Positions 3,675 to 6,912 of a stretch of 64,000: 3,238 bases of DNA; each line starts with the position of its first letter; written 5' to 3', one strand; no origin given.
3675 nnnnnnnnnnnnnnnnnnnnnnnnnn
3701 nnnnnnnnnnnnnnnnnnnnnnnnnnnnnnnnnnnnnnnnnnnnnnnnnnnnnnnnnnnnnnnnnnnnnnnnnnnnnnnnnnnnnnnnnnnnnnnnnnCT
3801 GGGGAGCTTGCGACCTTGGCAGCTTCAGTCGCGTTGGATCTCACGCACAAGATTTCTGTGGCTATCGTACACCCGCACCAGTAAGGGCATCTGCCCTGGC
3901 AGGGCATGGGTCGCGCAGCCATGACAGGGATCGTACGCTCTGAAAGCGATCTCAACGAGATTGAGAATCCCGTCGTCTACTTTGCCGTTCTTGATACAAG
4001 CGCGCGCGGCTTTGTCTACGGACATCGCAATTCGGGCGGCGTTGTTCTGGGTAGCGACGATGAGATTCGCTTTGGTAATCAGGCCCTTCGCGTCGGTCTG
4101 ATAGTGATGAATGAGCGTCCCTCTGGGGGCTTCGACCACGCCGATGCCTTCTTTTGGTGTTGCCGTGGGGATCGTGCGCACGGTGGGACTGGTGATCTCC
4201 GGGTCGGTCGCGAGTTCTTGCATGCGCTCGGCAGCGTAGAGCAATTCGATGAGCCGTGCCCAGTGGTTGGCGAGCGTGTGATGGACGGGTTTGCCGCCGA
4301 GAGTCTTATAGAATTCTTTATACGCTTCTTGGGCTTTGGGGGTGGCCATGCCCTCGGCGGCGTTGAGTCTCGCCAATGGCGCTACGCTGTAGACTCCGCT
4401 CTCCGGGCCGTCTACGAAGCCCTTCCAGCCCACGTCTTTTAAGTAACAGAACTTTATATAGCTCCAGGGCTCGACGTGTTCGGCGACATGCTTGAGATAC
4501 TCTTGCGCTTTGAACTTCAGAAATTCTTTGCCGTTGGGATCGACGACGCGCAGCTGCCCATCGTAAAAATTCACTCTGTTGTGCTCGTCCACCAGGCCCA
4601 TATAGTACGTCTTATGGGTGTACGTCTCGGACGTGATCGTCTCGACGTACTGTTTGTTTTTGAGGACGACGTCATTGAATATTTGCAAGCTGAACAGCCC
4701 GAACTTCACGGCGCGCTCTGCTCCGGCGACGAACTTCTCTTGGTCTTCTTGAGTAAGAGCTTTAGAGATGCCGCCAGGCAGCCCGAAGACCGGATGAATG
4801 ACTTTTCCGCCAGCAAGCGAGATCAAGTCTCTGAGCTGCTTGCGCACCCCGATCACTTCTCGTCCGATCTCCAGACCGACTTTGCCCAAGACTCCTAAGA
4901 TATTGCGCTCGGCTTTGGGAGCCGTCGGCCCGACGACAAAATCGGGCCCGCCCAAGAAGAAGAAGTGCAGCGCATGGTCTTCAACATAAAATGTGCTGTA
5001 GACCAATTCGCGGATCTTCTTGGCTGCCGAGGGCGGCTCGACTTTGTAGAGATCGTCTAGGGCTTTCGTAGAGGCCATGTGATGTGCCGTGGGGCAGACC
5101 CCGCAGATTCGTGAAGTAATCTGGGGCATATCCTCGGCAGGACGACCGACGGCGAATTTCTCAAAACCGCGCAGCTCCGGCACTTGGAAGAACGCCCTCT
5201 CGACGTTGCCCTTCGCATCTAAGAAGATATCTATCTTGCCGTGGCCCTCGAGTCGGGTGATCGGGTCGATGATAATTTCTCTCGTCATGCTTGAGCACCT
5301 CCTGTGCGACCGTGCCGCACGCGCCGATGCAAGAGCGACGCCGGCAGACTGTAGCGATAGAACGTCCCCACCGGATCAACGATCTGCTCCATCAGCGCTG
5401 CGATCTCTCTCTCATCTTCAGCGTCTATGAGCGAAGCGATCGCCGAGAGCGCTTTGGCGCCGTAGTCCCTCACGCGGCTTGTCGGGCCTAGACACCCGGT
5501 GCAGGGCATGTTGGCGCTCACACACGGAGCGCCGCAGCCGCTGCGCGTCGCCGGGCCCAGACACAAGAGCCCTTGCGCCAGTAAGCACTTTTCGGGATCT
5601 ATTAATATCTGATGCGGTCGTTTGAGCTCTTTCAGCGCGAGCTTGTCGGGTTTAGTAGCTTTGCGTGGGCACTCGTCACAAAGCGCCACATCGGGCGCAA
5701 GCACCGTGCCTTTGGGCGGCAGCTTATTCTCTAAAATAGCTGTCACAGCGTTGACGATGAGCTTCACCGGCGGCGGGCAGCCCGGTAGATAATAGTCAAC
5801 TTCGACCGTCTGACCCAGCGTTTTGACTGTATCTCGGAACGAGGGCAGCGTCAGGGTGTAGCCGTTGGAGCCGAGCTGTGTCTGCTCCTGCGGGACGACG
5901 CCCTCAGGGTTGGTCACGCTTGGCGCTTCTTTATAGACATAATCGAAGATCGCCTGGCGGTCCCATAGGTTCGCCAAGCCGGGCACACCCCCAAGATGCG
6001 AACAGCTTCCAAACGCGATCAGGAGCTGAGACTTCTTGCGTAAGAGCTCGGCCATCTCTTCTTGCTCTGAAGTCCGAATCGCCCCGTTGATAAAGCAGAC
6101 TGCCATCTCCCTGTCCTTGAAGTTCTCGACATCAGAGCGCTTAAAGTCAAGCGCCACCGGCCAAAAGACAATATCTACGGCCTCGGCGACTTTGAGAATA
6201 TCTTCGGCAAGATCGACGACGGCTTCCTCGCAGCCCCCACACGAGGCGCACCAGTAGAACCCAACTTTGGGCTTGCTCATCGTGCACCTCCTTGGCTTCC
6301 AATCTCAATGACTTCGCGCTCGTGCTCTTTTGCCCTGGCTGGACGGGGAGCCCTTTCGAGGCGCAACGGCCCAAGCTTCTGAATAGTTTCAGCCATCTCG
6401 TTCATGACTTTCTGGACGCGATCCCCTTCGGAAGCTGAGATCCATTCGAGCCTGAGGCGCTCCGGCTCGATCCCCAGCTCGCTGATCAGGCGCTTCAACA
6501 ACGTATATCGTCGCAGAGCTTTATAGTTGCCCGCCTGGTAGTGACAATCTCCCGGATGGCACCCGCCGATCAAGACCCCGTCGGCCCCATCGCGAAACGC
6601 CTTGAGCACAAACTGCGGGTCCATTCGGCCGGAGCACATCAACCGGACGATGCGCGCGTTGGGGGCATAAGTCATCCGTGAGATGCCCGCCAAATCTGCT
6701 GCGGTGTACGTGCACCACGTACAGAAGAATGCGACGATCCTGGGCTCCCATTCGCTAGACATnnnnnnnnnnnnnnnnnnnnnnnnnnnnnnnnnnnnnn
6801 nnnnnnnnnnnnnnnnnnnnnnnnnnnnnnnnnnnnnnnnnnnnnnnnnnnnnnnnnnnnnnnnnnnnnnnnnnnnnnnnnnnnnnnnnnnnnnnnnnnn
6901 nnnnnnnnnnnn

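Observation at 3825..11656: hdrCBA-mvhDGA operon in which HdrA carries an internal GltD-like NAD(P)H oxidoreductase module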

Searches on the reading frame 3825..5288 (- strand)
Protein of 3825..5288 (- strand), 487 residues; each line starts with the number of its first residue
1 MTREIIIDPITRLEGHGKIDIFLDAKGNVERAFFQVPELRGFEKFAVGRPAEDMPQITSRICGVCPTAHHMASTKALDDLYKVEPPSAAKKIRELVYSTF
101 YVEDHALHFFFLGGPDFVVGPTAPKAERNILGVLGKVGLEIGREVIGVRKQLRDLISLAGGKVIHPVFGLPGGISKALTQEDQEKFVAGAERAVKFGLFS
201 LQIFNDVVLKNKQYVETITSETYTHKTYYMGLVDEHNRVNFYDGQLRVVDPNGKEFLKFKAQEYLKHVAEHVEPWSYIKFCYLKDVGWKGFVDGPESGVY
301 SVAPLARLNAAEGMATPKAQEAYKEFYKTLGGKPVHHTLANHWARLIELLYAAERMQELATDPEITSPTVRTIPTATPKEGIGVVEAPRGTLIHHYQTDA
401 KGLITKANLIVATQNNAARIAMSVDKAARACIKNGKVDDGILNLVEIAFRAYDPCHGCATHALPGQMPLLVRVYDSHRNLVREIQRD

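Call 3: search_protein_families(library=pfam, proteins=[window:3825-5288:-], max_evalue=0.01)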
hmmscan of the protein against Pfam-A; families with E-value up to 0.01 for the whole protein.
window:3825-5288:- (487 aa): 1 family
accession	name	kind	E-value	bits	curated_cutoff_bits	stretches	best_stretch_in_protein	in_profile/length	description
PF00374.24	NiFeSe_Hases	-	1.4e-36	127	25.8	2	40-125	1-86/508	Nickel-dependent hydrogenase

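Call 7: search_protein_families(library=ncbifam, proteins=[window:3825-5288:-], max_evalue=0.001)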
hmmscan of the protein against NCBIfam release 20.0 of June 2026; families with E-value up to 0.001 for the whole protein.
window:3825-5288:- (487 aa): 10 families
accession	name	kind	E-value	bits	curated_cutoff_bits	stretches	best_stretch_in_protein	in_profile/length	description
NF041785.2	VhuA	equivalog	2.3e-122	408.6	800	1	4-432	3-417/418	F420-non-reducing hydrogenase Vhu subunit A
NF045518.1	H2_NiFeSe_large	exception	8.9e-52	176.5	780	1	4-463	3-482/485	NiFeSe hydrogenase large subunit HysA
NF033181.1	NiFeSe_hydrog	equivalog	1.1e-51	176.3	600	2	3-123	2-121/507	nickel-dependent hydrogenase large subunit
NF040828.1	sulfhyd_ShyA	equivalog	6e-47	160.4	700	2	5-225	3-215/415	NAD(P)-dependent hydrogenase/sulfhydrogenase 2 subunit alpha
TIGR03295.1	frhA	equivalog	8.4e-43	146.8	392.5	1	1-463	1-397/412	coenzyme F420 hydrogenase subunit alpha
NF040832.1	sulfhyd_HydA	equivalog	1.1e-32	113.7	880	1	5-462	5-423/426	NADPH-dependent hydrogenase/sulfhydrogenase 1 subunit alpha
NF007778.0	PRK10467.1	equivalog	1.1e-26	93.2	969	1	1-157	1-160/567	hydrogenase 2 large subunit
NF007550.0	PRK10170.1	equivalog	1.1e-25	90.2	1101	2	3-126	17-140/597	Ni/Fe-hydrogenase large subunit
NF041786.2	VhuU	equivalog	1.4e-08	34.4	70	1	437-463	3-29/45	F420-non-reducing hydrogenase selenoprotein subunit VhuU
NF004739.1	PRK06075.1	equivalog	7.7e-05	21.6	360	0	16-100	13-99/384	NADH-quinone oxidoreductase subunit D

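Call 45: search_solved_structures(query=window:3825-5288:-, max_evalue=1e-10)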
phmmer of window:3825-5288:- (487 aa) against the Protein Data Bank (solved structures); distinct sequences matched with E-value up to 1e-10: 66 (the best 60 are shown).
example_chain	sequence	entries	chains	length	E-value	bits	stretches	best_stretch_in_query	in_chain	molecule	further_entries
7t2r_D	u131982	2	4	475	1.3e-115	390.2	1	5-487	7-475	NiFe hydrogenase large subunit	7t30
5odc_F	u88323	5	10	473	6.3e-112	378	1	5-482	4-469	Methyl-viologen reducing hydrogenase subunit A | Methyl-viologen reducing hydrogenase, subunit A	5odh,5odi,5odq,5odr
9sfi_g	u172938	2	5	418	3.8e-109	368.8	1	4-431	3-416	Coenzyme F420-reducing hydrogenase, alpha subunit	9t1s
9sw2_F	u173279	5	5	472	6.6e-109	368.1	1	5-484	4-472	F420-non-reducing hydrogenase subunit A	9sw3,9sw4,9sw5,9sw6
5xf9_D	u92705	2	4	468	2.9e-93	316.5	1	2-461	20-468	NAD-reducing hydrogenase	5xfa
5jsu_B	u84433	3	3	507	6.8e-42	147.1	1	5-466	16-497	Periplasmic [NiFeSe] hydrogenase, large subunit, selenocysteine-containing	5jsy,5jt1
5jsh_B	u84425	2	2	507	2.2e-40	142.1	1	5-466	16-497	Periplasmic [NiFeSe] hydrogenase, large subunit, selenocysteine-containing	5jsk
6rtp_B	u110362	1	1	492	2.7e-39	138.5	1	5-461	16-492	Periplasmic [NiFeSe] hydrogenase, large subunit, selenocysteine-containing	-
3ze6_B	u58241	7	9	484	3.7e-39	138.1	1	5-461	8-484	PERIPLASMIC [NIFESE] HYDROGENASE, LARGE SUBUNIT, SELENOCYS SELENOCYSTEINE-CONTAINING | PERIPLASMIC [NIFESE] HYDROGENASE, LARGE SUBUNIT, SELENOCYSTEINE-CONTAININ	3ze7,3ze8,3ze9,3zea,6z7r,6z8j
2wpn_B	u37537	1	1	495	4e-39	137.9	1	5-461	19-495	PERIPLASMIC [NIFESE] HYDROGENASE, LARGE SUBUNIT, SELENOCYSTEINE-CONTAINING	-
6z8m_B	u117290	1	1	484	2.5e-38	135.3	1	5-461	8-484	Periplasmic [NiFeSe] hydrogenase, large subunit, selenocysteine-containing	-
6z8o_B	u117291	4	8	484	2.6e-38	135.3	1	5-461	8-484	Periplasmic [NiFeSe] hydrogenase, large subunit, selenocysteine-containing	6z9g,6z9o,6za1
6ruc_B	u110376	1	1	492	2.7e-38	135.2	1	5-461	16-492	Periplasmic [NiFeSe] hydrogenase, large subunit, selenocysteine-containing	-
6ru9_B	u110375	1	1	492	2.8e-38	135.2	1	5-461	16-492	Periplasmic [NiFeSe] hydrogenase, large subunit, selenocysteine-containing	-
6qgt_A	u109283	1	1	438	1.6e-31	112.9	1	1-216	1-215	F420-reducing hydrogenase, subunit alpha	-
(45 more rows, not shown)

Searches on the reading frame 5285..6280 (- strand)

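Call 3: search_protein_families(library=pfam, proteins=[window:5285-6280:-], max_evalue=0.01)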
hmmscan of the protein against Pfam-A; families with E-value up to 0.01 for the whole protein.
window:5285-6280:- (331 aa): 1 family
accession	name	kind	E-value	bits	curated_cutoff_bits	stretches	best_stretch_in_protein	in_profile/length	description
PF01058.29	Oxidored_q6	-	1.5e-20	73.7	27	1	14-181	1-127/128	NADH ubiquinone oxidoreductase, 20 Kd subunit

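Call 7: search_protein_families(library=ncbifam, proteins=[window:5285-6280:-], max_evalue=0.001)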
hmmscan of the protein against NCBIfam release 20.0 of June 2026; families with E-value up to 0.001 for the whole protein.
window:5285-6280:- (331 aa): 6 families
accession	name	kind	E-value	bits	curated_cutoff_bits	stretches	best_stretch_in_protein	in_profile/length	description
NF045875.1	F420_non_VhuG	exception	6.5e-59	199.5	450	1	3-321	4-285/286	F420-non-reducing hydrogenase subunit VhuG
NF040836.1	sulfhyd_HydD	equivalog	8.5e-20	71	500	2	3-131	5-126/261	NADPH-dependent hydrogenase/sulfhydrogenase 1 subunit delta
NF040831.1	sulfhyd_ShyD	equivalog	1.5e-16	60.7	460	2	230-271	170-211/240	NAD(P)-dependent hydrogenase/sulfhydrogenase 2 subunit delta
TIGR03294.1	FrhG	equivalog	4.3e-13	49.5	245.5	2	150-203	108-157/228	coenzyme F420 hydrogenase subunit gamma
NF005012.1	PRK06411.1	subfamily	3.2e-05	23.5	116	0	150-182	122-154/166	NADH-quinone oxidoreductase subunit NuoB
TIGR01957.1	nuoB_fam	subfamily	6.2e-05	22.9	142.7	0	150-182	106-138/145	NADH-quinone oxidoreductase subunit B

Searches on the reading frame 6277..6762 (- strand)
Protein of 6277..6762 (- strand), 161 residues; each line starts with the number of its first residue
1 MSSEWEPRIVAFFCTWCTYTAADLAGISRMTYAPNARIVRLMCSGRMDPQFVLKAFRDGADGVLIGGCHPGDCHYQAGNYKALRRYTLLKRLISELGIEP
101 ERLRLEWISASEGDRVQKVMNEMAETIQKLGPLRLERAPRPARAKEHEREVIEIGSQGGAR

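Call 3: search_protein_families(library=pfam, proteins=[window:6277-6762:-], max_evalue=0.01)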
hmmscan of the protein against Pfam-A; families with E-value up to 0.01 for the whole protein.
window:6277-6762:- (161 aa): 1 family
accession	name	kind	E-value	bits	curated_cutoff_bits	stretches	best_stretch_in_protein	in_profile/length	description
PF02662.21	FlpD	-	3.5e-55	185.7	22.3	1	9-131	1-123/123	Methyl-viologen-reducing hydrogenase, delta subunit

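Call 7: search_protein_families(library=ncbifam, proteins=[window:6277-6762:-], max_evalue=0.001)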
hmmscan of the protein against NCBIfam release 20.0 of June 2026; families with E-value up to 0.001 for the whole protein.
window:6277-6762:- (161 aa): 3 families
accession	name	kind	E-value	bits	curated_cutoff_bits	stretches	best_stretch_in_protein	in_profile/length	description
NF040770.1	hetero_SS_HdrA2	exception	5.9e-54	183.4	1100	1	5-133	646-774/777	CoB-CoM heterodisulfide reductase HdrA2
NF045873.1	F420_non_VhuD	exception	9.5e-41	139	215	1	6-135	1-130/132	F420-non-reducing hydrogenase iron-sulfur subunit VhuD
NF041891.1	hdrA_Methbact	equivalog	2.4e-13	49.2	1300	1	6-114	643-745/762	ferredoxin:CoB-CoM heterodisulfide reductase subunit HdrA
